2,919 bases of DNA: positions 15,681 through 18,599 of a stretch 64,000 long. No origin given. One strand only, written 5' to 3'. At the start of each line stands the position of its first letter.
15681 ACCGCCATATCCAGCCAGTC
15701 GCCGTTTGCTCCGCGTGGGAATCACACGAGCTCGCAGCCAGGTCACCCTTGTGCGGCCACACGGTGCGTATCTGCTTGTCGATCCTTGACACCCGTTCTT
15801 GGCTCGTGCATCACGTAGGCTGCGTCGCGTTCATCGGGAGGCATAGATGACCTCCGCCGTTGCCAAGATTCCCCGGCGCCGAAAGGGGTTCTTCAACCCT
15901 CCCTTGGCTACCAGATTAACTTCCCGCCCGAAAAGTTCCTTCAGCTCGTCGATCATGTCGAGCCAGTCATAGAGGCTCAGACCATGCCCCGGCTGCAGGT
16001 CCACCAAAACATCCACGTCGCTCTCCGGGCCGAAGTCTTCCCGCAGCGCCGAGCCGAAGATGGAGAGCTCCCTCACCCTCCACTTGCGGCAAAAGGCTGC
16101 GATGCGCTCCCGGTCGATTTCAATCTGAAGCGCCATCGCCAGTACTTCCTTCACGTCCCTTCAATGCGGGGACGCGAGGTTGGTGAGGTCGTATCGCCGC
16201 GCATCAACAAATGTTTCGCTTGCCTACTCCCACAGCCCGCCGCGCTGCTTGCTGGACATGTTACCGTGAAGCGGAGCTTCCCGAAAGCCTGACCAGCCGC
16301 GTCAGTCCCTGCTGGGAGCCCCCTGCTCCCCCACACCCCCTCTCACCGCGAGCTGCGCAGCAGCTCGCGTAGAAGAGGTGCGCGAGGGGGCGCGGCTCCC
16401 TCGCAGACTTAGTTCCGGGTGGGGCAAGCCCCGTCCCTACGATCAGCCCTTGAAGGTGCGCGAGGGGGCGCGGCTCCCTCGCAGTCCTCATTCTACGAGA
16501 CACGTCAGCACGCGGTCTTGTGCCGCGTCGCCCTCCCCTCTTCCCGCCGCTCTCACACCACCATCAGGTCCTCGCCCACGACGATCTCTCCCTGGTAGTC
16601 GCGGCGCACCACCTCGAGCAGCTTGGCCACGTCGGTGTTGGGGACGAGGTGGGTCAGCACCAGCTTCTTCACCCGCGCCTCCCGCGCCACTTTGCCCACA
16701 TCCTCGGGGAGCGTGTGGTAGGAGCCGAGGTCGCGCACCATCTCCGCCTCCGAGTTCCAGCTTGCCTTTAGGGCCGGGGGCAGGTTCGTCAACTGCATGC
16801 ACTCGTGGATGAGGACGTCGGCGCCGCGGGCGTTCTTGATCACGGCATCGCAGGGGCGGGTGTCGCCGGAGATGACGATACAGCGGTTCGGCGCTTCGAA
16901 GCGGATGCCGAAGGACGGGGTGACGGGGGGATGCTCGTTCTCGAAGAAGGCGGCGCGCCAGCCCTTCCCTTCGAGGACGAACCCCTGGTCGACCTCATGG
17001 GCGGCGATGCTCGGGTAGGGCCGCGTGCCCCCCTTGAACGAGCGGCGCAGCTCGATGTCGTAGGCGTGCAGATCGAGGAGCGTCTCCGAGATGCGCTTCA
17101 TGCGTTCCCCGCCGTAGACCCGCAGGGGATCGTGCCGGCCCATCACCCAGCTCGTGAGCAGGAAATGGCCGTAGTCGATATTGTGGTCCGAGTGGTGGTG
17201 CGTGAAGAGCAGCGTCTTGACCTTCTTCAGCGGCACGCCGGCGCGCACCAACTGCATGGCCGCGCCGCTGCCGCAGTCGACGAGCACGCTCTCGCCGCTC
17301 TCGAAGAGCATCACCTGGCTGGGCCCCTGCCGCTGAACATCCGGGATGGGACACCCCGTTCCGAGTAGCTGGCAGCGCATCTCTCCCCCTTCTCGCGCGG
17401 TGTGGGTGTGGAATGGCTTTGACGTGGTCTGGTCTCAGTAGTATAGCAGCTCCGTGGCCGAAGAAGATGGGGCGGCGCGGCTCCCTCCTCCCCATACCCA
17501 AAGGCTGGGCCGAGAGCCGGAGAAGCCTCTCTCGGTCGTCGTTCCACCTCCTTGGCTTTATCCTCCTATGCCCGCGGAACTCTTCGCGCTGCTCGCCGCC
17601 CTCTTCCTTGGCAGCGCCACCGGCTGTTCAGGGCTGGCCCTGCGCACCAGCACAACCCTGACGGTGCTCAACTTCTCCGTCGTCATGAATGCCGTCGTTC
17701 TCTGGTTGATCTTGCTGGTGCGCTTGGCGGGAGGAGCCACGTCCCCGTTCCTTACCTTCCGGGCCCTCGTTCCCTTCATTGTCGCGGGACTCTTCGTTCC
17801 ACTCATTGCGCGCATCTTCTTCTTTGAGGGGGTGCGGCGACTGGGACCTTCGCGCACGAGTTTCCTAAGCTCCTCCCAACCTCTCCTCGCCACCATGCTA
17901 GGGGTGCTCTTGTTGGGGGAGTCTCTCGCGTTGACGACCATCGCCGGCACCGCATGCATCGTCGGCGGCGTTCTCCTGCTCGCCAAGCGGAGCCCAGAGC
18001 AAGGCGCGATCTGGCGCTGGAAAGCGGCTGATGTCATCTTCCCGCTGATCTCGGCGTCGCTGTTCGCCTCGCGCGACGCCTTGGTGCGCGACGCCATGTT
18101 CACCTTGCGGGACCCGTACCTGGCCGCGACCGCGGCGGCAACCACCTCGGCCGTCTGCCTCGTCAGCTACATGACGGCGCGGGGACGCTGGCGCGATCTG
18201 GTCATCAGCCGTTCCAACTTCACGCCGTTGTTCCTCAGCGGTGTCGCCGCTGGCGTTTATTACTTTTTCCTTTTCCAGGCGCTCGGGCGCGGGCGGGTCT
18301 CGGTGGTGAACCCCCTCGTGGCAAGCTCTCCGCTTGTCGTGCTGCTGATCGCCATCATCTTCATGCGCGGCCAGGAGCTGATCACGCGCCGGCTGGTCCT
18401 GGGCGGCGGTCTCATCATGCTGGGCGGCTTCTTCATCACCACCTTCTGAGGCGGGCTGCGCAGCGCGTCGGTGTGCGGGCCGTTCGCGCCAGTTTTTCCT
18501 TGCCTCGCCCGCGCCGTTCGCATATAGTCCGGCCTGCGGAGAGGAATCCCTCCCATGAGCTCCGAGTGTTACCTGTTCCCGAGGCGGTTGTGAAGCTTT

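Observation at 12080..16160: Gabija-like (OLD-family ATPase-Toprim plus UvrD helicase) defence islet with orphan MNT in a low-GC insert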

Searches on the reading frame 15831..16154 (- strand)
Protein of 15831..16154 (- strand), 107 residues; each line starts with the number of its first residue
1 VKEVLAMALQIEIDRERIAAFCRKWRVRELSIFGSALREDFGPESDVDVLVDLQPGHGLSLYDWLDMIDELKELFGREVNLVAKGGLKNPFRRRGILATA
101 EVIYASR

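Call 3: search_protein_families(library=padloc, proteins=[window:15831-16154:-], max_evalue=0.01)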
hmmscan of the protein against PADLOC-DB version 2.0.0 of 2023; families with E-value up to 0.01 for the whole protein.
window:15831-16154:- (107 aa): 7 families
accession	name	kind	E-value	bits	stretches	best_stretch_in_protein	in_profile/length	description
PDLC04905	PDC-S09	-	4.3e-26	89.2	1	7-105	1-100/101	-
PDLC04902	PDC-S09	-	1.1e-24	84.5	1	7-104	1-95/97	-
PDLC04904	PDC-S09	-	1.4e-20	71.4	1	9-94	7-90/104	-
PDLC04906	PDC-S09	-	9.8e-16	55.9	1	15-99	12-94/98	-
PDLC04907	PDC-S09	-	7.7e-07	27.2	1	20-70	20-70/114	-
PDLC04903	PDC-S09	-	6.6e-06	24.4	1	26-54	25-53/108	-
PDLC04368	PDC-M05A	-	0.0013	16.5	1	31-81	111-158/201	-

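Call 4: search_protein_families(library=pfam, proteins=[window:15831-16154:-], max_evalue=0.01)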
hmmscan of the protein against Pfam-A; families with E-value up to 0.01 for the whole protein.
window:15831-16154:- (107 aa): 2 families
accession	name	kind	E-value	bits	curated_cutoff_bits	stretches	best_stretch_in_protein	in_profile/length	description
PF01909.29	NTP_transf_2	-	2.8e-13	50.5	21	1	19-97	6-87/93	Nucleotidyltransferase domain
PF18765.7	Polbeta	-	4.5e-09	36.8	26.9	1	17-105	2-89/93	Polymerase beta, Nucleotidyltransferase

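Call 5: search_protein_families(library=ncbifam, proteins=[window:15831-16154:-], max_evalue=0.01)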
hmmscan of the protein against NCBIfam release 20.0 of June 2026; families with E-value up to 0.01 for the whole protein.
window:15831-16154:- (107 aa): 1 family
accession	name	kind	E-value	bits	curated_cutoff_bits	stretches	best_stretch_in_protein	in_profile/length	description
NF047752.1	MntA_antitoxin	equivalog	6e-09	35.7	60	1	27-105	7-82/106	type VII toxin-antitoxin system MntA family adenylyltransferase antitoxin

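Call 17: find_homologous_proteins(query=window:15831-16136:-, max_evalue=0.00001)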
Query window:15831-16136:- (101 aa): 2666 proteins with E <= 0.00001 among 2686 candidates; the best 120 are listed.
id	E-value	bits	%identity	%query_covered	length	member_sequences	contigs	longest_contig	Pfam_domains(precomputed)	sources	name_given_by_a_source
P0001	8.5e-60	217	100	100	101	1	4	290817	PF18765.8,PF01909.30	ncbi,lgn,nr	ncbi:MAG: nucleotidyltransferase domain-containing protein [Candidatus Tectomicrobia bacterium]|nr:n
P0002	1.4e-48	181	78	99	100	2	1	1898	PF18765.8,PF01909.30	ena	-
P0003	2.3e-48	180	81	99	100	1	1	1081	PF18765.8,PF01909.30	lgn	-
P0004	3.4e-48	180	80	99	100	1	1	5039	PF18765.8,PF01909.30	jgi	-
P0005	4.9e-48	179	79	99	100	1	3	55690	PF18765.8,PF01909.30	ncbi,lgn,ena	-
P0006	1.1e-47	178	79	99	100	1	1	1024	PF18765.8,PF01909.30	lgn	-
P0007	1.3e-47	178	75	99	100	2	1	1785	PF18765.8,PF01909.30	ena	-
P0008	1.7e-47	178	80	99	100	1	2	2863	PF18765.8,PF01909.30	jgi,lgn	jgi:hypothetical protein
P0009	2.5e-47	177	79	99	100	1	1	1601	PF18765.8,PF01909.30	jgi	jgi:predicted nucleotidyltransferase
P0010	2.6e-47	177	79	99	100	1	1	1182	PF18765.8,PF01909.30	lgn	-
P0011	9.1e-47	175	80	100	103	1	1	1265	PF18765.8,PF01909.30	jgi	-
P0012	1.8e-46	174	76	99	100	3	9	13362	PF18765.8,PF01909.30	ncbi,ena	-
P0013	1.8e-46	174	81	99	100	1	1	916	PF18765.8,PF01909.30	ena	-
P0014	2.1e-46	174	79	99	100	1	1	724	PF18765.8,PF01909.30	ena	-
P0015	2.1e-46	174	79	99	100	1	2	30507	PF18765.8,PF01909.30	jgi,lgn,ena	-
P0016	2.5e-46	174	78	99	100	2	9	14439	PF18765.8,PF01909.30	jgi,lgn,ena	jgi:hypothetical protein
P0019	4.2e-46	173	78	99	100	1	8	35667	PF18765.8,PF01909.30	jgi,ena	-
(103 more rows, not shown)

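Call 18: find_encoding_contigs(protein=P0005, flank=3000, max_places=3)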
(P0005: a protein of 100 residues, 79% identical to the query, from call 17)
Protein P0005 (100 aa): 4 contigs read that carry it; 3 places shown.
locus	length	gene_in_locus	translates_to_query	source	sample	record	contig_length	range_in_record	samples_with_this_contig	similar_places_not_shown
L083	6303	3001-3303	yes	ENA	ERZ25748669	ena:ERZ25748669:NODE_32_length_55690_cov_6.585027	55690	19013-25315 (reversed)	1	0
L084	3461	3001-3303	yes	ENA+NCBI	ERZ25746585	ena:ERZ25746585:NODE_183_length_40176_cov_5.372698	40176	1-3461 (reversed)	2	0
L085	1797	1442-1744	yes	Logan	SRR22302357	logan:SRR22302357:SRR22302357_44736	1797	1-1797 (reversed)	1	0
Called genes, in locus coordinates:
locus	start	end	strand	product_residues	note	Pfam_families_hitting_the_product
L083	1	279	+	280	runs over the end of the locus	PF00483:NTP_transferase, PF12804:NTP_transf_3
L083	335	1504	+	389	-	PF00438:S-AdoMet_synt_N, PF02772:S-AdoMet_synt_M, PF02773:S-AdoMet_synt_C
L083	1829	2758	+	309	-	-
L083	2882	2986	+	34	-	-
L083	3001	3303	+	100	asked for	PF01909:NTP_transf_2, PF18765:Polbeta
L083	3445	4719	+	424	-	PF05221:AdoHcyase, PF02826:2-Hacid_dh_C (weak), PF00670:AdoHcyase_NAD, PF07991:KARI_N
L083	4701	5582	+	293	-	PF00348:polyprenyl_synt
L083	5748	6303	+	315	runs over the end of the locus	PF13428:TPR_14 (faint), PF14559:TPR_19 (faint), PF00578:AhpC-TSA, PF08534:Redoxin, PF00085:Thioredoxin (faint), PF13905:Thioredoxin_8, PF07719:TPR_2 (faint), PF13181:TPR_8 (faint), +3 more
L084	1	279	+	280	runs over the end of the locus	PF00483:NTP_transferase, PF12804:NTP_transf_3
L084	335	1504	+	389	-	PF00438:S-AdoMet_synt_N, PF02772:S-AdoMet_synt_M, PF02773:S-AdoMet_synt_C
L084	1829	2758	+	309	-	-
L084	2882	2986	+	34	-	-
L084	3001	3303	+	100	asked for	PF01909:NTP_transf_2, PF18765:Polbeta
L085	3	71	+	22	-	?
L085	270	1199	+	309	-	-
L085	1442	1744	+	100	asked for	PF01909:NTP_transf_2, PF18765:Polbeta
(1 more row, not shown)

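Call 19: find_encoding_contigs(protein=P0019, flank=3000, max_places=3)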
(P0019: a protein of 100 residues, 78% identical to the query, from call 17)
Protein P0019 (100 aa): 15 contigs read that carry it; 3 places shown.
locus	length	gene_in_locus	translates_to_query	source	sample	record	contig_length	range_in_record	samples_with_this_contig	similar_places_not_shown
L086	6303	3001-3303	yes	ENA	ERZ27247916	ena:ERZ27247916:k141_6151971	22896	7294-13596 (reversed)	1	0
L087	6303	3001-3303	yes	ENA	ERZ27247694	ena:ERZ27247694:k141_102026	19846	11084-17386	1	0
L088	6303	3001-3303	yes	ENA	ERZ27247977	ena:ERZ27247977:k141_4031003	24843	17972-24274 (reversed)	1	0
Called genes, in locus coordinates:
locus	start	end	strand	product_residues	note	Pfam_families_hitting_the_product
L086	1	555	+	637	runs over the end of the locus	PF20581:DUF6785, PF20580:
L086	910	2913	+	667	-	-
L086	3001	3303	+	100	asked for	PF01909:NTP_transf_2, PF18765:Polbeta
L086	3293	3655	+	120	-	PF01934:HepT-like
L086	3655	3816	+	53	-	-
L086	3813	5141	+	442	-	PF01120:Alpha_L_fucos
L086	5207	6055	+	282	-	PF04616:Glyco_hydro_43 (faint)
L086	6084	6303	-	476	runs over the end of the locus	-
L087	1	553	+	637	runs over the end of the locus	PF20581:DUF6785, PF20580:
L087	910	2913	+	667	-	-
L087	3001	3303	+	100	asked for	PF01909:NTP_transf_2, PF18765:Polbeta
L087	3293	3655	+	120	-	PF01934:HepT-like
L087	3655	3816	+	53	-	-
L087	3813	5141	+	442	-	PF01120:Alpha_L_fucos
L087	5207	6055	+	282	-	PF04616:Glyco_hydro_43 (faint)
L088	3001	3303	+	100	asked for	PF01909:NTP_transf_2, PF18765:Polbeta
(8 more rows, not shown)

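Call 49: search_protein_families(library=pfam, proteins=[L086:3293-3655:+], max_evalue=10)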
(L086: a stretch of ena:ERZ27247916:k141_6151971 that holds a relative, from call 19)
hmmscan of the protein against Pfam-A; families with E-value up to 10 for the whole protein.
L086:3293-3655:+ (120 aa): 3 families
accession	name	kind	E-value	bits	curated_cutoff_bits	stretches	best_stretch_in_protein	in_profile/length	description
PF01934.22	HepT-like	-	2.1e-22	79.5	23.5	1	14-108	1-118/120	Ribonuclease HepT-like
PF14476.11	Chloroplast_duf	-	0.036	13.5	25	1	6-75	174-246/320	Petal formation-expressed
PF06576.17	DUF1133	-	0.24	11.2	23.1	1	34-70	113-149/176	Protein of unknown function (DUF1133)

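Call 55: find_encoding_contigs(protein=P0016, flank=2000, max_places=3)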
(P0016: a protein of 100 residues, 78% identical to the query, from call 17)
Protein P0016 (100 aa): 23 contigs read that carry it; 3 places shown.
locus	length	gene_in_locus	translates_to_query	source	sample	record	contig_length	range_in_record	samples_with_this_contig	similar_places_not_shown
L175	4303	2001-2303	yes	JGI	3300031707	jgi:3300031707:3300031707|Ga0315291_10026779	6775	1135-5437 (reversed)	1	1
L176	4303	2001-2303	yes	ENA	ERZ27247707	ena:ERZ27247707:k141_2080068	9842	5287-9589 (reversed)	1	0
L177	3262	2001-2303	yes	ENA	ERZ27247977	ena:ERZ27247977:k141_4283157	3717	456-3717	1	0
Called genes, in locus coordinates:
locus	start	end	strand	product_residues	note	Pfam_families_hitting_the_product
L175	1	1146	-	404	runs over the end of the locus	PF02729:OTCace_N, PF00185:OTCace, PF02748:PyrI_C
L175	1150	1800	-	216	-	PF00156:Pribosyltran, PF14681:UPRTase (weak)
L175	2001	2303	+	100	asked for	PF01909:NTP_transf_2, PF18765:Polbeta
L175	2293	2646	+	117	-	PF01934:HepT-like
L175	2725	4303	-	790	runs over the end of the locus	-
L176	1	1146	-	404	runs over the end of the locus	PF02729:OTCace_N, PF00185:OTCace, PF02748:PyrI_C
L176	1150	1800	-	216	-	PF00156:Pribosyltran, PF14681:UPRTase (weak)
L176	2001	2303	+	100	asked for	PF01909:NTP_transf_2, PF18765:Polbeta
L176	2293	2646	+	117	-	PF01934:HepT-like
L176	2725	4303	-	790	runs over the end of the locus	-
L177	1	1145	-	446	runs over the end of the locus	PF02729:OTCace_N, PF00185:OTCace, PF02748:PyrI_C (weak)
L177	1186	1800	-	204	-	PF00156:Pribosyltran, PF14681:UPRTase (weak)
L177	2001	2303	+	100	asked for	PF01909:NTP_transf_2, PF18765:Polbeta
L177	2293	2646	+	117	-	PF01934:HepT-like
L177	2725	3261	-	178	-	?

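Call 56: find_encoding_contigs(protein=P0015, flank=2000, max_places=3)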
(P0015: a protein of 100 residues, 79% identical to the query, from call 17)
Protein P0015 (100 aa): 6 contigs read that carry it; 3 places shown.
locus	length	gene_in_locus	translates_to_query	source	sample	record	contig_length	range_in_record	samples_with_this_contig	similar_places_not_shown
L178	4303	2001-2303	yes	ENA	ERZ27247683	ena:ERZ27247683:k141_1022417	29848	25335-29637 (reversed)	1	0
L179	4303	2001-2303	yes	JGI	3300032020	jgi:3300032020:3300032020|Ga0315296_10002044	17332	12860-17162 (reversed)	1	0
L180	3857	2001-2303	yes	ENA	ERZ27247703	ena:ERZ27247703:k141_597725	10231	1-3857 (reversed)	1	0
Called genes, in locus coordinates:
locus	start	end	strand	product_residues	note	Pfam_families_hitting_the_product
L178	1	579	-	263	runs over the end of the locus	?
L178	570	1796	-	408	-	PF13439:Glyco_transf_4, PF13477:Glyco_trans_4_2 (weak), PF13579:Glyco_trans_4_4, PF20706:GT4-conflict (weak), PF00534:Glycos_transf_1, PF13692:Glyco_trans_1_4, PF13524:Glyco_trans_1_2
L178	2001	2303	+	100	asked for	PF01909:NTP_transf_2, PF18765:Polbeta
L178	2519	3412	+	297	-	PF01116:F_bP_aldolase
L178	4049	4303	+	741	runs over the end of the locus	PF16126:DUF4838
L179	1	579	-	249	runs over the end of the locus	?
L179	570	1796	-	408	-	PF13439:Glyco_transf_4, PF13477:Glyco_trans_4_2 (weak), PF13579:Glyco_trans_4_4, PF20706:GT4-conflict (weak), PF00534:Glycos_transf_1, PF13692:Glyco_trans_1_4, PF13524:Glyco_trans_1_2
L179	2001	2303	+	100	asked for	PF01909:NTP_transf_2, PF18765:Polbeta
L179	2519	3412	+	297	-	PF01116:F_bP_aldolase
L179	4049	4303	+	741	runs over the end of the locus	PF16126:DUF4838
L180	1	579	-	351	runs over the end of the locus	-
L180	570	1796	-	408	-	PF13439:Glyco_transf_4, PF13477:Glyco_trans_4_2 (weak), PF13579:Glyco_trans_4_4, PF20706:GT4-conflict (weak), PF00534:Glycos_transf_1, PF13692:Glyco_trans_1_4, PF13524:Glyco_trans_1_2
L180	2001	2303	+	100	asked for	PF01909:NTP_transf_2, PF18765:Polbeta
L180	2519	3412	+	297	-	PF01116:F_bP_aldolase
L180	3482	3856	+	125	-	?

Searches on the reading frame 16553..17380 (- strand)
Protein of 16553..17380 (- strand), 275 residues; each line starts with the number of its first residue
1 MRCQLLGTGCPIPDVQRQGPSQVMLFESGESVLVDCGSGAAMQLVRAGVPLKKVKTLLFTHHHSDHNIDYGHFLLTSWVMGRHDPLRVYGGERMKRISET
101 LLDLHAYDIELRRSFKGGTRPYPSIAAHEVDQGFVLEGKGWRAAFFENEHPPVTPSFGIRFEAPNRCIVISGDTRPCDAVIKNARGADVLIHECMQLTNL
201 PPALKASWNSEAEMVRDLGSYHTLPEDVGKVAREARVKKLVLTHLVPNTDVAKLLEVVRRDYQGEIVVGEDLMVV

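Call 20: find_encoding_contigs(protein=window:16553-17380:-, flank=8000, max_places=8)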
Protein window:16553-17380:- (275 aa): 4 contigs read that carry it; 4 places shown.
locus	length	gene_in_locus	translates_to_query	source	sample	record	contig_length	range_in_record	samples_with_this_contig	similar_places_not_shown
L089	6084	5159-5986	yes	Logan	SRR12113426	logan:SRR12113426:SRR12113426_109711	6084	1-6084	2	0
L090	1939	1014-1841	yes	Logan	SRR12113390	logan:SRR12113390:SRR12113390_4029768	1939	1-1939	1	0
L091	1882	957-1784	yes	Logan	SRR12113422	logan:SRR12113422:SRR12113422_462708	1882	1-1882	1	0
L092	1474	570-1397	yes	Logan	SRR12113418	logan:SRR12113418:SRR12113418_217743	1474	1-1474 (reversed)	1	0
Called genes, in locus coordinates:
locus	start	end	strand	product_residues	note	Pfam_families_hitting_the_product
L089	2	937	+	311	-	?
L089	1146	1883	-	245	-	PF11583:AurF (faint), PF04305:DUF455 (weak), PF11266:Ald_deCOase (weak)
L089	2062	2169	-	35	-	-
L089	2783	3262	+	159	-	PF13664:DUF4149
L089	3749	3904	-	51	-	-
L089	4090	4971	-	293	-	PF00892:EamA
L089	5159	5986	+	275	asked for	PF23023:Anti-Pycsar_Apyc1, PF00753:Lactamase_B, PF12706:Lactamase_B_2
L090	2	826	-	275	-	?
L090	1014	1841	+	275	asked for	PF23023:Anti-Pycsar_Apyc1, PF00753:Lactamase_B, PF12706:Lactamase_B_2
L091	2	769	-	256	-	?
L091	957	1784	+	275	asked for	PF23023:Anti-Pycsar_Apyc1, PF00753:Lactamase_B, PF12706:Lactamase_B_2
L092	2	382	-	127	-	?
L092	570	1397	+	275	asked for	PF23023:Anti-Pycsar_Apyc1, PF00753:Lactamase_B, PF12706:Lactamase_B_2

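Call 26: find_related_loci(query=window:16553-17380:-, collection=metagenome_contigs, flank=10000)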
Query window:16553-17380:- (275 aa) in metagenome_contigs; peptide patterns used: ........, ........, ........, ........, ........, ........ (x = any residue, [..] = any of these).
98 stretches matched a pattern, but none encodes a relative of the query by tblastn (E <= 1e-3).

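Call 65: search_protein_families(library=pfam, proteins=[window:16553-17380:-], max_evalue=0.001)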
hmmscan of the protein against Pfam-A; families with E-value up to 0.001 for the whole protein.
window:16553-17380:- (275 aa): 3 families
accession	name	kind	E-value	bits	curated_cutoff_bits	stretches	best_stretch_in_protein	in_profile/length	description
PF12706.13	Lactamase_B_2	-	4.7e-15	56.2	27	1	32-244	3-199/200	Beta-lactamase superfamily domain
PF00753.33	Lactamase_B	-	2.2e-13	51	22.7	1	20-203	5-169/196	Metallo-beta-lactamase superfamily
PF23023.1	Anti-Pycsar_Apyc1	-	0.00039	20.4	50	1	22-67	22-67/250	Anti-Pycsar protein Apyc1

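Call 66: search_protein_families(library=padloc, proteins=[window:16553-17380:-], max_evalue=0.001)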
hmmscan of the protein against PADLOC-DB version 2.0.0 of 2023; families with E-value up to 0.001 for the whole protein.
window:16553-17380:- (275 aa): 0 families

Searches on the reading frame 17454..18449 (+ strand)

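Call 65: search_protein_families(library=pfam, proteins=[window:17454-18449:+], max_evalue=0.001)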
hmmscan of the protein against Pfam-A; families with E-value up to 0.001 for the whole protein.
window:17454-18449:+ (331 aa): 1 family
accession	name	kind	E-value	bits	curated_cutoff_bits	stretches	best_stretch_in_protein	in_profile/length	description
PF00892.27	EamA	-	3.8e-23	82.7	28.2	2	40-176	2-133/135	EamA-like transporter family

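Call 66: search_protein_families(library=padloc, proteins=[window:17454-18449:+], max_evalue=0.001)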
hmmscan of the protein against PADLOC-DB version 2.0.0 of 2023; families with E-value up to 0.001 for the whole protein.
window:17454-18449:+ (331 aa): 0 families
